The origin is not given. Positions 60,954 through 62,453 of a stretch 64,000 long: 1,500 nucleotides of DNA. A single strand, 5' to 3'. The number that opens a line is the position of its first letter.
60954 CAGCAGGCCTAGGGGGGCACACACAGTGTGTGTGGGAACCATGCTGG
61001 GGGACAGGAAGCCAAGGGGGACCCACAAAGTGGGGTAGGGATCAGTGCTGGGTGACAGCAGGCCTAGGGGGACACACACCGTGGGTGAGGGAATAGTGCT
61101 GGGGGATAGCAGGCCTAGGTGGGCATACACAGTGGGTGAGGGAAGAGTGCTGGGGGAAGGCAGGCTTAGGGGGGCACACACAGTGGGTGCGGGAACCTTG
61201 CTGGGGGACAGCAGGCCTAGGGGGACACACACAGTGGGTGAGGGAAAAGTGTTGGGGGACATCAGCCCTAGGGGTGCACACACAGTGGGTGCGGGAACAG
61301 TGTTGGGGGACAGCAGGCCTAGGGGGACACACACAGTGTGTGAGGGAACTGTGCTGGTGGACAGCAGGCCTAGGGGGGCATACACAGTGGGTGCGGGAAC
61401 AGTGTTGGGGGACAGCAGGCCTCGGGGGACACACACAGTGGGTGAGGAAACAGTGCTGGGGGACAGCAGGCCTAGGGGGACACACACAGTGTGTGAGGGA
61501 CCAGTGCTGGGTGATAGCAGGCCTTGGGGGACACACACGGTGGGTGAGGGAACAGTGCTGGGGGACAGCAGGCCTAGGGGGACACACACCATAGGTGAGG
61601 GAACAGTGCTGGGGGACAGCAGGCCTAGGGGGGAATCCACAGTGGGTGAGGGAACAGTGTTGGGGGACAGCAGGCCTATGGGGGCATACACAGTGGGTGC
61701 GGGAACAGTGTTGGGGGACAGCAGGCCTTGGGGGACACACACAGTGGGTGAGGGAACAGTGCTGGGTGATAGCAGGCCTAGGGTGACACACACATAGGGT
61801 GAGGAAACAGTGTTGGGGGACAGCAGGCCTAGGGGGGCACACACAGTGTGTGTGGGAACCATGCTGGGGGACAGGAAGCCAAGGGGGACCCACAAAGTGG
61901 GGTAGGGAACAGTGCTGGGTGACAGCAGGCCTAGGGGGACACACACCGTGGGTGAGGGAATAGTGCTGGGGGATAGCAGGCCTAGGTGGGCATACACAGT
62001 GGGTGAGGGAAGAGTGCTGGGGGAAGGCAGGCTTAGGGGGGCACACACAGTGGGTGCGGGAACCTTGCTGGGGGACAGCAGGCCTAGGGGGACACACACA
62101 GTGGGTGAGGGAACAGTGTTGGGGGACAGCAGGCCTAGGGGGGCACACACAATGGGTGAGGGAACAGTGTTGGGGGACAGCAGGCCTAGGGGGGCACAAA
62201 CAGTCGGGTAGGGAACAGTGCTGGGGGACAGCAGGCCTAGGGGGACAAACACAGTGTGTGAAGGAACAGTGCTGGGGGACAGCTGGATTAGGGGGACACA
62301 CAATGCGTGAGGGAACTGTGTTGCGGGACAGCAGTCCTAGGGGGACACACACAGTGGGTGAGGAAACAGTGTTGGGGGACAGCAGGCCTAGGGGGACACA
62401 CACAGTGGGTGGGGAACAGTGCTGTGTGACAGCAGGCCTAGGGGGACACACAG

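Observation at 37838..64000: A 51-bp G-rich satellite array longer than 26 kb that runs off the window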

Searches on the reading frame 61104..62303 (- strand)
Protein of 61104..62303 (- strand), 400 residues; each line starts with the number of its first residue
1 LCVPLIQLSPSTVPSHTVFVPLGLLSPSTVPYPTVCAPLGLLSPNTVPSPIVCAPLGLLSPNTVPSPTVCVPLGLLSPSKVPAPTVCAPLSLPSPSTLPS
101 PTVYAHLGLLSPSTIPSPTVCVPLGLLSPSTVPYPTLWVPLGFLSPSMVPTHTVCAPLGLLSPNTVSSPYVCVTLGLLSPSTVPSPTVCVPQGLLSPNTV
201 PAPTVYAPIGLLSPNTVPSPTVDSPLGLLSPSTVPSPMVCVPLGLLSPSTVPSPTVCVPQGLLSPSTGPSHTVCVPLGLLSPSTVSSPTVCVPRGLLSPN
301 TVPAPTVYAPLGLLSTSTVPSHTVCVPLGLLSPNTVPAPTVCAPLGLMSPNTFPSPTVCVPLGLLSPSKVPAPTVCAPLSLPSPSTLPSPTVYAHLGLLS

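Call 25: find_homologous_proteins(query=window:61104-62303:-, max_evalue=0.00001)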
Query seq(400 aa): 8000 candidates shared short words with the query, none scored E <= 0.00001.
